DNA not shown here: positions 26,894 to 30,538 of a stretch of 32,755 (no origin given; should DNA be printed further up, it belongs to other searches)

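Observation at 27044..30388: Uncharacterised 1114-aa cytoplasmic protein translationally coupled between two GH3 genes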

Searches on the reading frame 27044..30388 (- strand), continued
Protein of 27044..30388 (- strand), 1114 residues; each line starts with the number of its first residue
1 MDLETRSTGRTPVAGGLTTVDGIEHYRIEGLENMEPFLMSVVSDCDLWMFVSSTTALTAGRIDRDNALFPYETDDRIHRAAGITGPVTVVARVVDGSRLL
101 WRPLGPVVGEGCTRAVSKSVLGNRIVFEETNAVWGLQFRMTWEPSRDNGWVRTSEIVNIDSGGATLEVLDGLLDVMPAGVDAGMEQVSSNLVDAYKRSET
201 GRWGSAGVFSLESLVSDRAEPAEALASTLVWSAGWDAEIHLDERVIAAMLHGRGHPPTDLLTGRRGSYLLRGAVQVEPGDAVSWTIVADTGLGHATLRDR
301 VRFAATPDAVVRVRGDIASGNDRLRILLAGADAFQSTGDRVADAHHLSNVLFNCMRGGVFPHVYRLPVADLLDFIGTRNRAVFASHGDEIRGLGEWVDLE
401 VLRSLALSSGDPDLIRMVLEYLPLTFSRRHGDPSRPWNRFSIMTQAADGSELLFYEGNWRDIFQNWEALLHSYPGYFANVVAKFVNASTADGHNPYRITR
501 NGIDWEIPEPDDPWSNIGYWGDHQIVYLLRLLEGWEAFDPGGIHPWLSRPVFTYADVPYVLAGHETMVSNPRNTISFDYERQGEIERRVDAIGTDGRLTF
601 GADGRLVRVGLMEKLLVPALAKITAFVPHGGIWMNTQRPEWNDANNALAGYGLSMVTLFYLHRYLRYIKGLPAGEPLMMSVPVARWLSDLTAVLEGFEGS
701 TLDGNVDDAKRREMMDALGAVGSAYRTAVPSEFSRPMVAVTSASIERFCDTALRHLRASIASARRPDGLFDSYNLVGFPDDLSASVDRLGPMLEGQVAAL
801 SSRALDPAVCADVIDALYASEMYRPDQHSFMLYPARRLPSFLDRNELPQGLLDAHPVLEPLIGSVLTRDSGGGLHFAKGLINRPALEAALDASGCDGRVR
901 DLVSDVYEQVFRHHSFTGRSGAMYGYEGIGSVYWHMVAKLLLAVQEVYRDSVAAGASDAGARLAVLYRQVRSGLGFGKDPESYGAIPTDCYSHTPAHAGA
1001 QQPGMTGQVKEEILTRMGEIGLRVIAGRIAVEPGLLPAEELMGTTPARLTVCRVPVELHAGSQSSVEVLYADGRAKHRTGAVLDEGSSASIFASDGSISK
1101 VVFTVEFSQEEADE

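Call 40: find_encoding_contigs(protein=P0128, flank=10000, max_places=3)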
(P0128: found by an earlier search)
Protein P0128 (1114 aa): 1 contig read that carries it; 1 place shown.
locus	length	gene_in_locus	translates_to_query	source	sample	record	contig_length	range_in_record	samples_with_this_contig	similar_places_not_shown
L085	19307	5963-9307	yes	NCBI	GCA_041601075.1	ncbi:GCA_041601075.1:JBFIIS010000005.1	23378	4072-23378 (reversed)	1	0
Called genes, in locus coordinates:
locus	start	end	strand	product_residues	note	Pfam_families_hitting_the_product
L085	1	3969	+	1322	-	?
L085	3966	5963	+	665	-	PF00933:Glyco_hydro_3, PF01915:Glyco_hydro_3_C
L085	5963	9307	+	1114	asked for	-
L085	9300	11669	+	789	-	PF00933:Glyco_hydro_3, PF01915:Glyco_hydro_3_C, PF07691:PA14 (weak), PF14310:Fn3-like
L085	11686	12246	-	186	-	-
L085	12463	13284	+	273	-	-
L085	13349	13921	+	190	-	PF01613:Flavin_Reduct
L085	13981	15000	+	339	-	PF02678:Pirin, PF05726:Pirin_C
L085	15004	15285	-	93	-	-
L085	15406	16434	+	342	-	PF00762:Ferrochelatase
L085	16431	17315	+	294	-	PF01218:Coprogen_oxidas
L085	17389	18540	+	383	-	PF05201:GlutR_N, PF01488:Shikimate_DH, PF00745:GlutR_dimer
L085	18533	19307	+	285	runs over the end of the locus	PF01379:Porphobil_deam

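Call 41: search_protein_families(library=pfam, proteins=[L085:1-3966:+, L085:11686-12246:-, L085:12463-13284:+], max_evalue=0.01)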
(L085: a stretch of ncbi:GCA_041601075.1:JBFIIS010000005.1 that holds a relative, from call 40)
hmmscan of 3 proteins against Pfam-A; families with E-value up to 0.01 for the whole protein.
L085:1-3966:+ (1322 aa): 5 families
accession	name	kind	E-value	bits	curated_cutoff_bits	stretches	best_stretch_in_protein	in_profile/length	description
PF03425.19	CBM_11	-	1e-30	107.6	27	3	887-952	110-179/182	Carbohydrate binding domain (family 11)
PF00722.28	Glyco_hydro_16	-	2.6e-18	66.5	22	1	690-840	20-143/175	Glycosyl hydrolases family 16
PF03935.22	SKN1_KRE6_Sbg1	-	2e-14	53.4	30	2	806-887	363-454/501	Beta-glucan synthesis-associated protein SKN1/KRE6/Sbg1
PF03160.20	Calx-beta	-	8.1e-11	42.4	27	1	324-437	7-119/119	Calx-beta domain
PF08547.18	CIA30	-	0.00056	20.4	24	0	192-296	44-143/157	Complex I intermediate-associated protein 30 (CIA30)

L085:11686-12246:- (186 aa): 0 families

L085:12463-13284:+ (273 aa): 1 family
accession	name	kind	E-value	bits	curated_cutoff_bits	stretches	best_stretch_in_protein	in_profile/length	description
PF09361.15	Phasin_2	-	0.00016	22.3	24.9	0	228-267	12-51/100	Phasin protein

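Call 54: search_solved_structures(query=L085:1801-2760:+, max_evalue=0.001)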
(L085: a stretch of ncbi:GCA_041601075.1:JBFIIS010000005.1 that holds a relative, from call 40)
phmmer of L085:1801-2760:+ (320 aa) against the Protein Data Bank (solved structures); distinct sequences matched with E-value up to 0.001: 50.
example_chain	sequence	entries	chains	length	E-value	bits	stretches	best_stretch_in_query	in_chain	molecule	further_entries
3atg_A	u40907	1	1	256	2.5e-67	230.8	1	36-283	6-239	GLUCANASE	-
2hyk_A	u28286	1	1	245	5.3e-67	229.7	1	36-283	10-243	Beta-1,3-glucanase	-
9voq_A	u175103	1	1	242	2.7e-65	224.1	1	36-283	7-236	Beta-1,3-glucanase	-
9vmv_A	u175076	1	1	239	2.8e-65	224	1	36-283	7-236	Beta-1,3-glucanase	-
9voo_A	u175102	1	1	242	5.8e-65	223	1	36-283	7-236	Hydrolase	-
3azx_A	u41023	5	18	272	5e-60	206.8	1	32-284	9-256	Laminarinase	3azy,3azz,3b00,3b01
4dfs_A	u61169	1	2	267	9.3e-60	205.9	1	31-283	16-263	Glycoside hydrolase, family 16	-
2vy0_A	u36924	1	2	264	7.9e-55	189.7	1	32-283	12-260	ENDO-BETA-1,3-GLUCANASE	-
5wut_A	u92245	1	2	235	4.3e-46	160.9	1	35-282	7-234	ULam111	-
6jh5_A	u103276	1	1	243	1.1e-45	159.6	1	32-287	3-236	LamCAT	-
6jhj_A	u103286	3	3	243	6.6e-45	157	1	32-287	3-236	LamCAT | laminarinase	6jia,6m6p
7wwc_A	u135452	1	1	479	7.2e-45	156.9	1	22-282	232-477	beta-1,3(4)-glucanase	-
7ww4_A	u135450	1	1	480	7.2e-45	156.9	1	22-282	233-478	beta-1,3(4)-glucanase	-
3iln_A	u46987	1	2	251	1.3e-44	156.1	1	33-283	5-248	Laminarinase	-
4crq_A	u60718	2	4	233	1.3e-42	149.5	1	36-283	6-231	ENDO-1,3-BETA-GLUCANASE, FAMILY GH16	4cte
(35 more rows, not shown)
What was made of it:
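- Closest known: GH94 1,2-beta-oligoglucan phosphorylase paired with GH3. Different: The partner genes here are beta-1,3-specific GH16 laminarinases (call 54).
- The GH16 domain best matches endo-beta-1,3-glucanases at E 2.5e-67 (call 54). The adjacent GH16 matches beta-1,3-glucanases far better than lichenases: about 1e-67 against about 1e-7 (call 54).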

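Call 55: search_protein_families(library=ncbifam, proteins=[L085:1-3966:+, L085:12463-13284:+], max_evalue=0.01)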
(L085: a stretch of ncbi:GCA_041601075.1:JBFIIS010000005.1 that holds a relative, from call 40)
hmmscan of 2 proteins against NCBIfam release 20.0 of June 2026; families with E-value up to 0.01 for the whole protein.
L085:1-3966:+ (1322 aa): 6 families
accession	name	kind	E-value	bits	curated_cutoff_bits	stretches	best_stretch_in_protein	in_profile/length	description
NF041518.1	choice_anch_Q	domain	2.5e-27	94.9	25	1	1261-1318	1-58/58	choice-of-anchor Q domain-containing protein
NF052454.1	BtaGlycanEglC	equivalog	1.1e-21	77.3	700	1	637-883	221-457/459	endo-1,3-1,4-beta-glycanase EglC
TIGR00845.1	caca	equivalog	1.2e-08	33.3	679.85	1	325-419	397-487/921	sodium/calcium exchanger 1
NF047856.1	BGlucanaseBglS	equivalog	4.3e-07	29.7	300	1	667-834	43-193/237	beta-glucanase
NF052392.1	BetGlycExoK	equivalog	4.3e-05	23.1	350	1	722-841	97-207/261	endo-1,3-1,4-beta-glycanase ExoK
NF038115.1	SVAGG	subfamily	0.005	15.9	150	1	338-417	278-356/407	SVAGG family GlyGly-CTERM protein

L085:12463-13284:+ (273 aa): 0 families

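Call 61: predict_structure(alignment_id=A2)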
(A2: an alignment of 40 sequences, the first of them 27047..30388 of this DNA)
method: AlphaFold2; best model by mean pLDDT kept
length: 1114 residues; sequences in the alignment: 40
mean_pLDDT: 80.1   pTM: 0.80
mean pLDDT of the five models: 80.1, 77.8, 76.7, 76.6, 74.3
residues with pLDDT >= 90: 436; 70-90: 417; 50-70: 147; < 50: 114
segments of 3 or more residues with pLDDT < 50: 1-8, 218-221, 332-359, 427-447, 449-462, 915-929, 992-1006, 1109-1114
pLDDT, mean of each block of 10 residues (from residue 1): 41 75 84 76 73 75 71 65 89 90 88 88 89 94 92 94 92 88 67 83 83 57 75 93 94 91 90 93 94 87 91 93 69 42 46 47 79 91 96 92 94 93 54 41 41 37 59 83 87 68 57 56 77 91 93 90 90 83 91 92 92 96 95 78 61 91 95 86 97 93 85 96 91 90 96 96 94 89 89 91 92 96 83 71 78 84 87 84 77 85 80 50 44 78 91 84 90 62 53 41 52 75 90 79 72 83 93 93 94 89 76 40
secondary structure, 60 per line:
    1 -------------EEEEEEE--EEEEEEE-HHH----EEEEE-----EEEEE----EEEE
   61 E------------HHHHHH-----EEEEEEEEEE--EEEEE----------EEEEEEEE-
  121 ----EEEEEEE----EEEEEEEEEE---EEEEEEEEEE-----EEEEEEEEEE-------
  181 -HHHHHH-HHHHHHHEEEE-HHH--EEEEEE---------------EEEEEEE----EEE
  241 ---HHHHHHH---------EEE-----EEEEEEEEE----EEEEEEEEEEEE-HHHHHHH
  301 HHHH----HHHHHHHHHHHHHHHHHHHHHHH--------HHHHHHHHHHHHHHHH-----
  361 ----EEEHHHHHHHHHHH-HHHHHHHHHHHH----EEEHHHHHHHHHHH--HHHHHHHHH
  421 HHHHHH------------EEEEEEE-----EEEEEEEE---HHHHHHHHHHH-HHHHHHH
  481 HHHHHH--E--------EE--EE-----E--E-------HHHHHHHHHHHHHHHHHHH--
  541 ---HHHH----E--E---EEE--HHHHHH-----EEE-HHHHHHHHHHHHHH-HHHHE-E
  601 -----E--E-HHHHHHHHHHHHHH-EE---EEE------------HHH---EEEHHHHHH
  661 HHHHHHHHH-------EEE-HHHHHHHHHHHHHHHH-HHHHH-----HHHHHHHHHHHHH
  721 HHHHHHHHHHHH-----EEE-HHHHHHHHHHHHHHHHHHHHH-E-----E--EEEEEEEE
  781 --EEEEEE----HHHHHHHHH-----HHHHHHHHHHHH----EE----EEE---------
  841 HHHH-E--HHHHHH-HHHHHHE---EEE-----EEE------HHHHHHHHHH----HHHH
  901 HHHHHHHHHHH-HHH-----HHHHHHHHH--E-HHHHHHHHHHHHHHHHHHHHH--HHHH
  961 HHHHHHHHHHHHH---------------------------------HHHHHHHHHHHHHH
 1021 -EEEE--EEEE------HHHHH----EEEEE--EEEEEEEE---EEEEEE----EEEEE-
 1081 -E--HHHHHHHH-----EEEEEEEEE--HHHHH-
elements in order (helices of 4 or more, strands of 3 or more residues): E14-20 E23-29 E38-42 E48-52 E57-61 H74-79 E85-94 E97-101 E112-119 E125-131 E136-145 E149-158 E164-173 H182-187 H189-195 E196-199 E206-211 E227-233 E238-240 H244-250 E260-262 E268-276 E281-292 H294-304 H309-331 H340-355 E365-367 H368-378 H380-391 E396-398 H399-409 H412-426 E439-445 E451-458 H462-472 H474-486 H520-538 H544-547 E559-561 H564-569 E575-577 H579-592 H594-597 H611-624 E631-633 E652-654 H655-669 E677-679 H681-696 H698-702 H708-732 E738-740 H742-762 E773-780 E783-788 H793-801 H807-818 E829-831 H841-844 H849-854 H856-861 E866-868 E874-876 H883-892 H897-911 H921-929 H934-954 H957-973 H1007-1020 E1022-1025 E1028-1031 H1038-1042 E1047-1051 E1054-1061 E1065-1070 E1075-1079 H1085-1092 E1098-1106 H1109-1113
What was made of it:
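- AlphaFold model: mean pLDDT 80, pTM 0.80 (call 61). The AlphaFold model is least confident (pLDDT below 50) in the most conserved active-site segments: 427-447, 449-462, 915-929 and 992-1006 (call 61).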

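Call 63: fold_search(model_id=the predicted structure, library=pdb)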
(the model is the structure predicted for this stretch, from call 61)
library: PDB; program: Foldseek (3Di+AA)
matches with E <= 10: 851; with E <= 0.001: 101
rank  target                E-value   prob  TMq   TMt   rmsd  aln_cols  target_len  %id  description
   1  6hq8_A                5.9e-91  1.00  0.84  0.82   5.5      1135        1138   39  Bacterial beta-1,3-oligosaccharide phosphorylase from GH149 with laminarihexaose bound at a surface site (released 2019-06-12)
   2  6hq6_A                7.9e-91  1.00  0.83  0.82   5.8      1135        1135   39  Bacterial beta-1,3-oligosaccharide phosphorylase from GH149 (released 2019-06-12)
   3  6hq6_B                2.9e-90  1.00  0.83  0.82   5.8      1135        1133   38  Bacterial beta-1,3-oligosaccharide phosphorylase from GH149 (released 2019-06-12)
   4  9gy9_A                2.5e-34  1.00  0.59  0.63  10.0      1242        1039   13  The Cryo-EM structure of bacterial beta-1,3-glucan phosphorylase from family GH161 (released 2025-10-15)
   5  9qqk_A                4.4e-31  1.00  0.59  0.62   9.7      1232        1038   15  GH161 phosphorylase in complex with beta-1,3 glucooligosaccharide (released 2025-12-10)
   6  6ggy_A                6.1e-24  1.00  0.53  0.63  10.6      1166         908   13  Paenibacillus sp. YM1 laminaribiose phosphorylase with sulphate bound (released 2018-06-13)
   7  6ggy_B                2.8e-23  1.00  0.52  0.62  10.8      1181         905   13  Paenibacillus sp. YM1 laminaribiose phosphorylase with sulphate bound (released 2018-06-13)
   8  6gh3_A                2.9e-23  1.00  0.51  0.61  10.7      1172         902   13  Paenibacillus sp. YM1 laminaribiose phosphorylase with alpha-man-1-phosphate bound (released 2018-06-13)
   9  6gh3_B                4.1e-22  1.00  0.51  0.61  10.9      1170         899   14  Paenibacillus sp. YM1 laminaribiose phosphorylase with alpha-man-1-phosphate bound (released 2018-06-13)
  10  8bou_B                2.0e-18  1.00  0.44  0.57  11.6      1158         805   10  Crystal structure of Blautia producta GH94 (released 2023-11-29)
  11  8bou_A                8.8e-18  1.00  0.43  0.57  11.6      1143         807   10  Crystal structure of Blautia producta GH94 (released 2023-11-29)
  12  8hob_A                1.8e-17  1.00  0.43  0.55  11.6      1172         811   10  The cryo-EM structure of cellobiose phosphorylase from Clostridium thermocellum ( variant) (released 2024-03-20)
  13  8ho9_A                2.4e-17  1.00  0.42  0.54  11.6      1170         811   10  The cryo-EM structure of cellobiose phosphorylase from Clostridium thermocellum (cysteine-to-serine varient) (released 2023-12-13)
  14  3rrs_A                2.7e-17  1.00  0.41  0.53  12.7      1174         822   11  Crystal structure analysis of cellobiose phosphorylase from Cellulomonas uda (released 2012-05-09)
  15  2cqs_A                3.5e-17  1.00  0.40  0.51  13.6      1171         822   12  Crystal Structure of Cellvibrio gilvus Cellobiose Phosphorylase Crystallized from Ammonium Sulfate (released 2006-05-16)
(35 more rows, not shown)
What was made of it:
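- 27044..30388 (-): GH149 beta-1,3-glucan (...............) phosphorylase gene, 1114 aa, predicted cytoplasmic. AlphaFold model against 6HQ8, TM 0.84 (calls 61, 63).
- On GH149: The AlphaFold model (pLDDT 80, pTM 0.80; call 61) superposes on 6HQ8 at TMq 0.84 and TMt 0.82 over 1135 columns (call 63).
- On GH94 (including 1,2-beta-oligoglucan phosphorylase): GH94 structures give TMq 0.35-0.53 at 8-14% identity (call 63).
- On GH161: TMq is 0.59 at 13-15% identity, clearly below GH149 (call 63).
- Closest known: GH161 beta-1,3-glucan phosphorylases. Different: TM is 0.59 (GH161) and 0.53 (PsLBP) at 13-15% identity (call 63).
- Closest known: GH94 1,2-beta-oligoglucan phosphorylase paired with GH3. 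Different: TM is 0.35 and identity 8% to 5H3Z (call 63).
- GH161 (0.59) and GH94 laminaribiose phosphorylase (0.53) follow (call 63). GH149 reaches TM 0.84 and 39% (call 63).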

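Call 64: find_encoding_contigs(protein=P0122, flank=10000, max_places=3)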
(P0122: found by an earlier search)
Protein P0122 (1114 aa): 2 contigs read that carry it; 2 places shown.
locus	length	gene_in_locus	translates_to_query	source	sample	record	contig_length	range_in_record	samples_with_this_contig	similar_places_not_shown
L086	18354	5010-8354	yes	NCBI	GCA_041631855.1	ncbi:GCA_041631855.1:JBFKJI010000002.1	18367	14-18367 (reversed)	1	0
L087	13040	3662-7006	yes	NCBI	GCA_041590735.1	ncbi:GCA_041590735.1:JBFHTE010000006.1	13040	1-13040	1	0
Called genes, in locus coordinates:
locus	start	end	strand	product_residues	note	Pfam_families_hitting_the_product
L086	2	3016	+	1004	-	?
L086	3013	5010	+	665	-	PF00933:Glyco_hydro_3, PF01915:Glyco_hydro_3_C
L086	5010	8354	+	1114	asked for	-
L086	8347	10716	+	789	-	PF00933:Glyco_hydro_3, PF01915:Glyco_hydro_3_C, PF07691:PA14 (weak), PF14310:Fn3-like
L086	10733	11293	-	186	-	-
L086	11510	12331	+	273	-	-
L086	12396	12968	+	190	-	PF01613:Flavin_Reduct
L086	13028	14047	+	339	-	PF02678:Pirin, PF05726:Pirin_C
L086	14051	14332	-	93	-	-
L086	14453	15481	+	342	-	PF00762:Ferrochelatase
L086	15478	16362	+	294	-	PF01218:Coprogen_oxidas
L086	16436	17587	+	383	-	PF05201:GlutR_N, PF01488:Shikimate_DH, PF00745:GlutR_dimer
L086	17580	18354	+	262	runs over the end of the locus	?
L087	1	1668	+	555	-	?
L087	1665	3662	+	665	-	PF00933:Glyco_hydro_3, PF01915:Glyco_hydro_3_C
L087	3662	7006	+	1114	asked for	-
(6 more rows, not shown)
